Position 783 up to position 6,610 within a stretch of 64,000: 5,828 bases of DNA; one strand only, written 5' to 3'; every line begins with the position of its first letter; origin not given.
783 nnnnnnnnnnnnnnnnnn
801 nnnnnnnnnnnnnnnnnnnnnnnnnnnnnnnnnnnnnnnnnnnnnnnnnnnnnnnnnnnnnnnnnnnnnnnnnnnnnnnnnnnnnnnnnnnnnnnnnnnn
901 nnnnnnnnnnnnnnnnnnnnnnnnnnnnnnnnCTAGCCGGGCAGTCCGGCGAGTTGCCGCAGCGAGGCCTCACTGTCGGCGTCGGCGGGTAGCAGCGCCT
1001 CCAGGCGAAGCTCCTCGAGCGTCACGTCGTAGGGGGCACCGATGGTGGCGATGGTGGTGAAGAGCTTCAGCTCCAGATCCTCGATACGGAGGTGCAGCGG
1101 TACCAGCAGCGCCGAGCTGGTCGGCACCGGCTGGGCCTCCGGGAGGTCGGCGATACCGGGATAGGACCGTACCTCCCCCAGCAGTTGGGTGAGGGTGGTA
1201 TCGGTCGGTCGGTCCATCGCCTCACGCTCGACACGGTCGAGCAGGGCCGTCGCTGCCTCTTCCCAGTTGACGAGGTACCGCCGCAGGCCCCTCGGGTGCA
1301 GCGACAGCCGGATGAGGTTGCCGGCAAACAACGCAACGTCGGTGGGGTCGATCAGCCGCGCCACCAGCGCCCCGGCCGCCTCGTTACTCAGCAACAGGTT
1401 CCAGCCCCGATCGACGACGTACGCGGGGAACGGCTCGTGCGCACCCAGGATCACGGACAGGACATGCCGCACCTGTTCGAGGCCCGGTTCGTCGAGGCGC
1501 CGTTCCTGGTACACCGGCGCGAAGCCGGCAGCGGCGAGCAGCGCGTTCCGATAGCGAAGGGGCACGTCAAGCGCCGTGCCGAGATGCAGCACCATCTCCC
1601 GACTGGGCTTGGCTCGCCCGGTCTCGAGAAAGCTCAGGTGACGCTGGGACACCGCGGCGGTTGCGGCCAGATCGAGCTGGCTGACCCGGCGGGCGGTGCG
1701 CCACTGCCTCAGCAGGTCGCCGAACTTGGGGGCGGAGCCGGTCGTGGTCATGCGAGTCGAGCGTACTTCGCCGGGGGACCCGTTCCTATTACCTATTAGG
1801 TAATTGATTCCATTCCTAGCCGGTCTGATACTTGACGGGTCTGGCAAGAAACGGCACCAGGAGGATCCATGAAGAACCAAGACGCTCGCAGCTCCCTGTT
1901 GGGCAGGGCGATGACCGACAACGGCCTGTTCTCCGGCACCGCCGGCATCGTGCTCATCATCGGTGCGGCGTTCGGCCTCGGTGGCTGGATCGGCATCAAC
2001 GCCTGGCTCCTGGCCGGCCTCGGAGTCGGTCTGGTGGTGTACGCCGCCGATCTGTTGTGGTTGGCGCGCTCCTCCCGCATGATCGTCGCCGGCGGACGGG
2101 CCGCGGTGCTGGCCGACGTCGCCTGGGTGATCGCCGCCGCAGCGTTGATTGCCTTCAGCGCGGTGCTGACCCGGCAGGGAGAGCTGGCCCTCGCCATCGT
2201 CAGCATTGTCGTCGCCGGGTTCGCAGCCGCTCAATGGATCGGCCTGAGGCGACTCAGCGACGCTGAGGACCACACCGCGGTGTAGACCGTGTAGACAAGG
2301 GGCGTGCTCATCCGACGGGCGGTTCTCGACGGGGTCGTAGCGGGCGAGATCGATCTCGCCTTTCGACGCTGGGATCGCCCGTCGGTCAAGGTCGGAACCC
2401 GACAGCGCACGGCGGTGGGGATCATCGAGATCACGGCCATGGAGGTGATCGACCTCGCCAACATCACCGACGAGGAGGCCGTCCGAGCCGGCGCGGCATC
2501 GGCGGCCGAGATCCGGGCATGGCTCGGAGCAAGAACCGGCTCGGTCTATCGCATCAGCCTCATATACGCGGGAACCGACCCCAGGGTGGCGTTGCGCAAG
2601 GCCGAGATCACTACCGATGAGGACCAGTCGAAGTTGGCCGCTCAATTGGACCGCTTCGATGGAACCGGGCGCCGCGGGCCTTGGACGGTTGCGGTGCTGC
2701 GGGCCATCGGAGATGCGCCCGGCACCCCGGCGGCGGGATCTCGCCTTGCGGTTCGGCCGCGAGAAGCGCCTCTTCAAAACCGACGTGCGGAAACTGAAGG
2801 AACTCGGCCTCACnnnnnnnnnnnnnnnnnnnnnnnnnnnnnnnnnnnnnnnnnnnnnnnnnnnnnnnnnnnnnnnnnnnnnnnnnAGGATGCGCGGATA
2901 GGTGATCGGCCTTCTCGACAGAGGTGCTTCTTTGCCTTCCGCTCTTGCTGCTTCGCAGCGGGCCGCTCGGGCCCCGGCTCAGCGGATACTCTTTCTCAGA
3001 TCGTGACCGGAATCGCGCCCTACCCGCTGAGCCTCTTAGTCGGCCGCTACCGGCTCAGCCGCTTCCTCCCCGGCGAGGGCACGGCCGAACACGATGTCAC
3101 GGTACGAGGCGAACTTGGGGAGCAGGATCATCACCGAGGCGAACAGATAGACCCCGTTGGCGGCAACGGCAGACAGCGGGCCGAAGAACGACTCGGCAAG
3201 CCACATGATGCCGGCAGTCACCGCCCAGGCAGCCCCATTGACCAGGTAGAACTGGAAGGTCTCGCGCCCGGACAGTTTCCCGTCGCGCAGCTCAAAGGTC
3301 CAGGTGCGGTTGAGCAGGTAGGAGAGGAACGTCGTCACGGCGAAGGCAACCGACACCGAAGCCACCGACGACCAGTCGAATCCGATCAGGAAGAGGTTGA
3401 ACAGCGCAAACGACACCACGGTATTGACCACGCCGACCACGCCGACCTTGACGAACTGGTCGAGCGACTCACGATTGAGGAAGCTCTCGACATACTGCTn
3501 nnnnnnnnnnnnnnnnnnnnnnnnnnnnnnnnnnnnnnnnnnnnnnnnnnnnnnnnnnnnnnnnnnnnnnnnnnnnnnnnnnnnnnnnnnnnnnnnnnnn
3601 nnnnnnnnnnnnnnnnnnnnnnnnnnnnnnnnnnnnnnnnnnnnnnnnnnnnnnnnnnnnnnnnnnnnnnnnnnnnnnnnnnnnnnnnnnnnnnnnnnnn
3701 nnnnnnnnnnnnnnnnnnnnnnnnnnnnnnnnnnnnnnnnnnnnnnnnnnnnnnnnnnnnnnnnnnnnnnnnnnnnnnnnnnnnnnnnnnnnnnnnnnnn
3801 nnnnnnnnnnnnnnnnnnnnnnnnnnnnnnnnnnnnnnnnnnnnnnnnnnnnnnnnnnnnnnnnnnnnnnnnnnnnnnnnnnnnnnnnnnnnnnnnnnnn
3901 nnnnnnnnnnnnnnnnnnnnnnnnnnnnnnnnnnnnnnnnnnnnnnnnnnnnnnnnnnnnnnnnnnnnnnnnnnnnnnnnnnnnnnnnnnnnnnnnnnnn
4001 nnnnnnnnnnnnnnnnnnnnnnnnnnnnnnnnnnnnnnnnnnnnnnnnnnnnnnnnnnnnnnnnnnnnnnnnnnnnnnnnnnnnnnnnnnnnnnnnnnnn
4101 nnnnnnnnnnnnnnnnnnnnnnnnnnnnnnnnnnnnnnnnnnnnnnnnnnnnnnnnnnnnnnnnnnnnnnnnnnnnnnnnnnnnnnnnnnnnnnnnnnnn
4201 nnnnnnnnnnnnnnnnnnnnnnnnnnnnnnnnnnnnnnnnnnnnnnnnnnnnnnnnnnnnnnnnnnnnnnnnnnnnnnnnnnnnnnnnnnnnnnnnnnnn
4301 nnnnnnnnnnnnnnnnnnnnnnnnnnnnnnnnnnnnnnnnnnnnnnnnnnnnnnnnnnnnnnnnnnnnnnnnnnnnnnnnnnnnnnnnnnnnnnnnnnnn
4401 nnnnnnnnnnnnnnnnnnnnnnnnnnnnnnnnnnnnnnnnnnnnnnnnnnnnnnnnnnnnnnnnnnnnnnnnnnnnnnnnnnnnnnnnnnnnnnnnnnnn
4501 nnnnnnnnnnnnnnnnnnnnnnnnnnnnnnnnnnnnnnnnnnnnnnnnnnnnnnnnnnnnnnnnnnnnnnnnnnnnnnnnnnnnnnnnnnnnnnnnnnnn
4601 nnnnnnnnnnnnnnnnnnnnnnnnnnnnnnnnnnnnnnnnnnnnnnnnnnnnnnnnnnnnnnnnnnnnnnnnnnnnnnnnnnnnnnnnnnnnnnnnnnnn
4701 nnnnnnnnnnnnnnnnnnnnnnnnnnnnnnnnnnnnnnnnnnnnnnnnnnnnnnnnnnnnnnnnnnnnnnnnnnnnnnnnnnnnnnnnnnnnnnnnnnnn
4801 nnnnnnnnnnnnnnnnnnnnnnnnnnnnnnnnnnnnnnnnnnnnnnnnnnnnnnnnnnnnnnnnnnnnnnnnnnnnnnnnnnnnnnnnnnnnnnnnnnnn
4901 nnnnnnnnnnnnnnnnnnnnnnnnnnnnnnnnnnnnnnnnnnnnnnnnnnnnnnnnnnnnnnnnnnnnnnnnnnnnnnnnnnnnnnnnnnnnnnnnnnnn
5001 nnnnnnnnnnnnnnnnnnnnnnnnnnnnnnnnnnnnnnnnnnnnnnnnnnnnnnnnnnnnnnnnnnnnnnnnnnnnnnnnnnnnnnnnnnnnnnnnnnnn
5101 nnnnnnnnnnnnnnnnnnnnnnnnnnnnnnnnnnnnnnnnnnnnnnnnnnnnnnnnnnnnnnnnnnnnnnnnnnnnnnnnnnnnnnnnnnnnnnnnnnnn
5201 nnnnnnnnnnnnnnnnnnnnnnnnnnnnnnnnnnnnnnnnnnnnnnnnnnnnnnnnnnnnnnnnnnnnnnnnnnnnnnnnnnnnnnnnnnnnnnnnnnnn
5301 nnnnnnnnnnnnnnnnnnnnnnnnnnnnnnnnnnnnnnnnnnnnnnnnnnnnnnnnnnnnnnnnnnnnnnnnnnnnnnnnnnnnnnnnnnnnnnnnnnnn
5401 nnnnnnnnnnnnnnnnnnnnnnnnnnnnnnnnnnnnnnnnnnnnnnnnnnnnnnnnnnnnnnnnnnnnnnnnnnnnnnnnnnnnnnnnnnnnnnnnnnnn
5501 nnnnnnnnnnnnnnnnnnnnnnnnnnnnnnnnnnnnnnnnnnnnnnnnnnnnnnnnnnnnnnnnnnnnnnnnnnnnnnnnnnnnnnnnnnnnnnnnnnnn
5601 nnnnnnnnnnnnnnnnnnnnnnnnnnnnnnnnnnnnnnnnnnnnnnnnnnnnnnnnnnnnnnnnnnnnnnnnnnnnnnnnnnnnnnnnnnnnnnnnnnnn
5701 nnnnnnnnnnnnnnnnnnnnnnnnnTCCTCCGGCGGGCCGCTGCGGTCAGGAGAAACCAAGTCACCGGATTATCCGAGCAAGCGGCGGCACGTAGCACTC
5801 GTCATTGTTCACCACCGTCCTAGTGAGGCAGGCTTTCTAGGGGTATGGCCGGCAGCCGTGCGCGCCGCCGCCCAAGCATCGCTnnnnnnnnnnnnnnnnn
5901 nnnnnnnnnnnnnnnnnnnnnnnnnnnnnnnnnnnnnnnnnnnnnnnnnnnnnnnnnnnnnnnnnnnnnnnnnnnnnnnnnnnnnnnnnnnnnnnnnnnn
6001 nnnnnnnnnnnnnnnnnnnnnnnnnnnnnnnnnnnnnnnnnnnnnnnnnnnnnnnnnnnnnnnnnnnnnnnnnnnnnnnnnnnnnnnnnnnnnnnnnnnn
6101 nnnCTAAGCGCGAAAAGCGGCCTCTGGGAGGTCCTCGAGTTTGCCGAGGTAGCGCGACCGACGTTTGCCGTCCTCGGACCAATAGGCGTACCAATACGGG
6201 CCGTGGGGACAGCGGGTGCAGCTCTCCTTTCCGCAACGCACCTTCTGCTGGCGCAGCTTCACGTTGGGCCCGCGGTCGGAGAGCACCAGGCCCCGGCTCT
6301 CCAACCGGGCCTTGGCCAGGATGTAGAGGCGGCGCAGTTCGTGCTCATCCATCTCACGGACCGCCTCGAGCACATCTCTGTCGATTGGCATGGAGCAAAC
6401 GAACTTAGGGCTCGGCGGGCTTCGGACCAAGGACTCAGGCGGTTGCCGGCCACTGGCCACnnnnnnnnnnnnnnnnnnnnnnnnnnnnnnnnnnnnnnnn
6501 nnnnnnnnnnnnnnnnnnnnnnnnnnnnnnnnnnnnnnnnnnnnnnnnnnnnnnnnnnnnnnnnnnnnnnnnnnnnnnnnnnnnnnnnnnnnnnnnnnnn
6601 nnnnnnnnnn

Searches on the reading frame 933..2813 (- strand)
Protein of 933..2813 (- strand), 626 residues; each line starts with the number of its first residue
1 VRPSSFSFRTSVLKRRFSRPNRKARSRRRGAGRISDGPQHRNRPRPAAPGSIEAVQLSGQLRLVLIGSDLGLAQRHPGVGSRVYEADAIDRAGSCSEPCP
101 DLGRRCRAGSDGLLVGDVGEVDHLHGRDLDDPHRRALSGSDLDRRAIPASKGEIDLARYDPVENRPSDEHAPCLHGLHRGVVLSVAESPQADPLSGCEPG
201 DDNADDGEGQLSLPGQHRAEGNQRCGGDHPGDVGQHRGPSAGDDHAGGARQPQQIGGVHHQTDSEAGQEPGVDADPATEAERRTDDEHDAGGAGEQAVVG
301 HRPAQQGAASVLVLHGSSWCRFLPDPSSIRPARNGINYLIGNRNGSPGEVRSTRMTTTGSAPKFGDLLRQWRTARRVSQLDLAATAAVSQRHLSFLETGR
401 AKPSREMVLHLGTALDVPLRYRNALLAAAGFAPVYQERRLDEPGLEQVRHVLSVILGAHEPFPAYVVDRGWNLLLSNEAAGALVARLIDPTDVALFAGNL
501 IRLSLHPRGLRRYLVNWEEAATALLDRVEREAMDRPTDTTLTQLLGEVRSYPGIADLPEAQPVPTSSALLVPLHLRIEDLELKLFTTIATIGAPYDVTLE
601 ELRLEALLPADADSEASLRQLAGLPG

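Call 48: search_protein_families(library=pfam, proteins=[window:933-2813:-], max_evalue=0.001)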
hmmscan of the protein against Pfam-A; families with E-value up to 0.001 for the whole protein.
window:933-2813:- (626 aa): 3 families
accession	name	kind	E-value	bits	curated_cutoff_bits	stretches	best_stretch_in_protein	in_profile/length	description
PF17765.7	MLTR_LBD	-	4.9e-28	98.7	26.3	1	448-621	1-168/168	MmyB-like transcription regulator ligand binding domain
PF13560.12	HTH_31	-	1.9e-08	34.9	27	1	364-422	2-61/64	Helix-turn-helix domain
PF01381.28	HTH_3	-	1e-06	29.1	23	1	368-421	1-54/55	Helix-turn-helix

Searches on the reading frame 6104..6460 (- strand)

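Call 5: search_protein_families(library=pfam, proteins=[window:6104-6460:-], max_evalue=0.01)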
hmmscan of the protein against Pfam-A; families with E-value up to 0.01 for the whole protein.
window:6104-6460:- (118 aa): 1 family
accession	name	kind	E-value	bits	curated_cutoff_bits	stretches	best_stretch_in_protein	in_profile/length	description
PF20586.3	DUF6788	-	0.0014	19.2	27.2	1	70-106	27-68/103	Family of unknown function (DUF6788)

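Call 6: search_protein_families(library=ncbifam, proteins=[window:6104-6460:-], max_evalue=0.01)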
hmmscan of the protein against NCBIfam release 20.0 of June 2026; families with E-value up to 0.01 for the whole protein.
window:6104-6460:- (118 aa): 0 families
